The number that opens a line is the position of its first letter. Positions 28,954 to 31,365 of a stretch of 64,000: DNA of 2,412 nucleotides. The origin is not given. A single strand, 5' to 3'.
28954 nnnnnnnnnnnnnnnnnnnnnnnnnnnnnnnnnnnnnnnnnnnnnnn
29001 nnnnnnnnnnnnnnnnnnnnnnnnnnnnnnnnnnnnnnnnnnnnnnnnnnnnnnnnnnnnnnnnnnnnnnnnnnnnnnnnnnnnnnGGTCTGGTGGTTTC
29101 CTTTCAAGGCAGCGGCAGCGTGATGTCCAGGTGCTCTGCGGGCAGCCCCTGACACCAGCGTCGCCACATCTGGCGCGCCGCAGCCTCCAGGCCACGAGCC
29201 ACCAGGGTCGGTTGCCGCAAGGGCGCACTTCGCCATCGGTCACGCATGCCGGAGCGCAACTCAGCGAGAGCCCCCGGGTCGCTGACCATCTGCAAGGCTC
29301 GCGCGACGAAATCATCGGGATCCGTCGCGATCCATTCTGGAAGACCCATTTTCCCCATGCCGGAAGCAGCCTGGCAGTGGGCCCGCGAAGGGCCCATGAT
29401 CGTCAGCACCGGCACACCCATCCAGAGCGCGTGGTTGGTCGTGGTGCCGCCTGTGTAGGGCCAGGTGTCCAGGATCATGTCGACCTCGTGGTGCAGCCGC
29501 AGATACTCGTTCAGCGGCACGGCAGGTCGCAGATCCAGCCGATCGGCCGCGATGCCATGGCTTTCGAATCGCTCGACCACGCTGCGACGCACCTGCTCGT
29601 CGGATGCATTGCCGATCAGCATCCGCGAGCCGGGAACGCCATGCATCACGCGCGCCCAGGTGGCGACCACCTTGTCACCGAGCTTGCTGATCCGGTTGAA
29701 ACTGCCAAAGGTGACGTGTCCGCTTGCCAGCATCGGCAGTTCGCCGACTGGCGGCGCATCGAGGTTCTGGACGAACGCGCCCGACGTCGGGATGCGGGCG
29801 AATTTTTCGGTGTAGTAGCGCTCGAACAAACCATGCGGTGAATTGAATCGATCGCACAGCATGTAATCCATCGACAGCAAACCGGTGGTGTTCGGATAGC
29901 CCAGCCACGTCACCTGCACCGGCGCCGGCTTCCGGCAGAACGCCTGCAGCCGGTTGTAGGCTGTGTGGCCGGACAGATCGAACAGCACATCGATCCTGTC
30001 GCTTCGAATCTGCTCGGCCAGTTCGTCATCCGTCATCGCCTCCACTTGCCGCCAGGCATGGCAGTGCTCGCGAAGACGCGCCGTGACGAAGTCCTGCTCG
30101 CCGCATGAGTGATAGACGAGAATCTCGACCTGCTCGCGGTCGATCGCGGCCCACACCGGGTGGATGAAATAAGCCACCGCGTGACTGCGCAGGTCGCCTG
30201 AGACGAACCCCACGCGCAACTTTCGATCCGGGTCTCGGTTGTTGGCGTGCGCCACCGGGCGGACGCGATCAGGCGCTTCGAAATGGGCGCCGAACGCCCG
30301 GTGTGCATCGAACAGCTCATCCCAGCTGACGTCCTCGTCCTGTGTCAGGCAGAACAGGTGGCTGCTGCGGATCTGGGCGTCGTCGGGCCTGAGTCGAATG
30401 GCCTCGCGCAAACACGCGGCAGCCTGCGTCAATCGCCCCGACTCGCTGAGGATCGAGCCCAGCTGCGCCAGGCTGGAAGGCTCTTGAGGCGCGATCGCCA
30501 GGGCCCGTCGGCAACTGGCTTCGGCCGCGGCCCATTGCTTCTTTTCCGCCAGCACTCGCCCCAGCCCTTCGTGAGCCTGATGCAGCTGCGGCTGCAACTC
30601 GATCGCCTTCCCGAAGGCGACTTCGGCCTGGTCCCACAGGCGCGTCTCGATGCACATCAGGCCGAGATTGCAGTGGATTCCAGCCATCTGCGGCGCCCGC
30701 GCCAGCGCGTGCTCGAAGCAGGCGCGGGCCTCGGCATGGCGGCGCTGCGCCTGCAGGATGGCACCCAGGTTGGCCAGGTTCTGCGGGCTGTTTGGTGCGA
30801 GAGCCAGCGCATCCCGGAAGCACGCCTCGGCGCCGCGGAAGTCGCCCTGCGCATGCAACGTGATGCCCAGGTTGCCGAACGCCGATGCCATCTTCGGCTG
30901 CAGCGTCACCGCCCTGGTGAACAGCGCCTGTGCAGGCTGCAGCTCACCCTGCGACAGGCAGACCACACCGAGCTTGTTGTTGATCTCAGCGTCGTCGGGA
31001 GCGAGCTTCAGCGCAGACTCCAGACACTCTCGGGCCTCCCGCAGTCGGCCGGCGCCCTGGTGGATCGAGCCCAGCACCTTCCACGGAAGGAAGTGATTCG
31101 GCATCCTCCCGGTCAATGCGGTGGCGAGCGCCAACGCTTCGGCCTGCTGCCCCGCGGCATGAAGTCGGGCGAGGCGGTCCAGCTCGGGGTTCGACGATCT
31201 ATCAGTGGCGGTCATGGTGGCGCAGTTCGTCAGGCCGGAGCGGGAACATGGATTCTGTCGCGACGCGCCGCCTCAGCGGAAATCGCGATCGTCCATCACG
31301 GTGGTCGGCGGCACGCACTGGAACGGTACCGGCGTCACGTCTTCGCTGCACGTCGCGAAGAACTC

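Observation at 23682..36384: Enlarged type IV pilin modification island between moaC and the sucCD-terC backbone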

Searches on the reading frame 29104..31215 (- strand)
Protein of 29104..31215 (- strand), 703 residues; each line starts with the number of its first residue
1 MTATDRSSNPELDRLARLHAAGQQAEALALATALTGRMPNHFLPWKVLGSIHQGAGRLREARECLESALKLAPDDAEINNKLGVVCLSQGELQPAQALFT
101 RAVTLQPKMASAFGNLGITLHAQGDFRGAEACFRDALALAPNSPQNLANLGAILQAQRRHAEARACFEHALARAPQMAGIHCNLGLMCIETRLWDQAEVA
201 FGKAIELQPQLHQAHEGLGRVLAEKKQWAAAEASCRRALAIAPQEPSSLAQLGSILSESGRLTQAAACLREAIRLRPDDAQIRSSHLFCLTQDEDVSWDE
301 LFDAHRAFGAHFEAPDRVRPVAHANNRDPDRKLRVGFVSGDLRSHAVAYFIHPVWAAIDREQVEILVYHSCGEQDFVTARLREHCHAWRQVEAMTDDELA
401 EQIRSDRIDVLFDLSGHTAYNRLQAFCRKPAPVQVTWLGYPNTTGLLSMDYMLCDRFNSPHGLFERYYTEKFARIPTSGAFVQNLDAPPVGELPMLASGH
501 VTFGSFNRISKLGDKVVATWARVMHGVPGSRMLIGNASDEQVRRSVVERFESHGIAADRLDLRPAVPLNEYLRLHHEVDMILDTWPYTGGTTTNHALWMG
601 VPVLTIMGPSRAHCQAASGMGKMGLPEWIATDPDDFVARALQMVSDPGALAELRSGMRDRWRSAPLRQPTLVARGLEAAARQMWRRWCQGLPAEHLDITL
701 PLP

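Call 4: search_protein_families(library=pfam, proteins=[window:29104-31215:-], max_evalue=0.01)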
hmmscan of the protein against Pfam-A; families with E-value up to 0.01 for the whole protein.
window:29104-31215:- (703 aa): 20 families
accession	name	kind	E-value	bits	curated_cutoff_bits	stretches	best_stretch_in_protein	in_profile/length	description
PF13844.12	Glyco_transf_41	-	1.5e-43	149.3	25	2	323-478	70-227/543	Glycosyl transferase family 41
PF00515.34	TPR_1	-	2.5e-40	135.1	27.8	5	110-142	1-33/34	Tetratricopeptide repeat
PF07719.23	TPR_2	-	5.8e-40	132.6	27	5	111-142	2-33/34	Tetratricopeptide repeat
PF13181.12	TPR_8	-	1.5e-31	106.3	25.7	2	248-279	3-34/34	Tetratricopeptide repeat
PF13432.12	TPR_16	-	4.2e-27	94.7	32.7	4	48-109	3-64/65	Tetratricopeptide repeat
PF13424.12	TPR_12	-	4.9e-26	91.2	30.1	4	48-106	9-75/77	Tetratricopeptide repeat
PF13414.12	TPR_11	-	6.8e-26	90.1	26.8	2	56-90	8-42/42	TPR repeat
PF13431.12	TPR_17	-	1e-25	88.2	24.4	1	132-165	1-34/34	Tetratricopeptide repeat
PF14559.12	TPR_19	-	1.8e-23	83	25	4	222-283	1-62/68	Tetratricopeptide repeat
PF13371.12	TPR_9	-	4.5e-21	75.1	35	3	220-283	3-66/73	Tetratricopeptide repeat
PF13428.12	TPR_14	-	1.7e-19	68.8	23.5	1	45-83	4-42/44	Tetratricopeptide repeat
PF13176.12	TPR_7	-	1.2e-18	66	27.9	0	112-142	1-31/36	Tetratricopeptide repeat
PF13374.12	TPR_10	-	1.4e-18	66.7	27.5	2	110-139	2-31/42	Tetratricopeptide repeat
PF23914.1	TPR_CcmH_CycH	-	1e-16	61.6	42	2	27-143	36-154/158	Cytochrome c-type biogenesis protein H TPR domain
PF13429.12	TPR_15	-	3.9e-08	33.5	26.2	1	203-292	115-192/280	Tetratricopeptide repeat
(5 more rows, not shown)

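Call 5: search_protein_families(library=ncbifam, proteins=[window:29104-31215:-], max_evalue=0.01)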
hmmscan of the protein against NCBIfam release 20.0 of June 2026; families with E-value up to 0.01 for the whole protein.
window:29104-31215:- (703 aa): 24 families
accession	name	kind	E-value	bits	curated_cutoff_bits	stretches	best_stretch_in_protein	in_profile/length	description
TIGR02917.1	PEP_TPR_lipo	equivalog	3.7e-33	114.5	312.2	1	19-283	612-874/899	XrtA/PEP-CTERM system TPR-repeat protein PrsT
TIGR02521.1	type_IV_pilW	equivalog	1.4e-28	100.1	154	2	55-176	44-167/234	type IV pilus biogenesis/stability protein PilW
NF040959.1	MamA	equivalog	4.2e-23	81.9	200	2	19-137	82-200/204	magnetosome protein MamA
NF033758.1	gliding_GltE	equivalog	7.8e-17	61.3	225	2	66-177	76-187/411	adventurous gliding motility TPR repeat lipoprotein GltE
NF033920.0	C39_PA2778_fam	equivalog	3.9e-16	59.2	150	3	12-107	160-255/255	PA2778 family cysteine peptidase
TIGR02552.1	LcrH_SycD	equivalog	5.2e-16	58.6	104.8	3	88-175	30-117/136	SycD/LcrH family type III secretion system chaperone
TIGR00540.1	TPR_hemY_coli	hypoth_equivalog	1.2e-15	57.3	142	3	147-223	296-370/385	heme biosynthesis-associated TPR protein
NF033762.1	social_mot_Tgl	equivalog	5.8e-15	55.3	225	2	115-278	36-202/252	social motility TPR repeat lipoprotein Tgl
TIGR03939.1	PGA_TPR_OMP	equivalog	3.1e-14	52.2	366.65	3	54-131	407-484/800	poly-beta-1,6 N-acetyl-D-glucosamine export porin PgaA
NF008391.2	PRK11189.1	equivalog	1.3e-13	51.2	250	2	95-162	84-151/297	lipoprotein NlpI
NF007302.0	PRK09782.1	equivalog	2.2e-10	39.2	1223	2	55-180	558-682/990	phage receptor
NF008520.0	PRK11447.1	equivalog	5.6e-10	37.7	858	1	220-293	469-543/1157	cellulose synthase complex outer membrane protein BcsC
NF002725.1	PRK02603.1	equivalog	8.2e-10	39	143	1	53-125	46-121/173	photosystem I assembly protein Ycf3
TIGR00990.1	3a0801s09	subfamily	3.1e-08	32.7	757.25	1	54-183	377-506/615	mitochondrial import receptor subunit TOM70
NF008757.0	PRK11788.1-5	equivalog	3.2e-08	33.1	363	1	55-188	193-326/388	lipopolysaccharide assembly protein LapB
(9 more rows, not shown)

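Call 7: find_encoding_contigs(protein=window:29104-31215:-, flank=10000, max_places=10)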
Protein window:29104-31215:- (703 aa): no gene with exactly this product is on record in the collection.
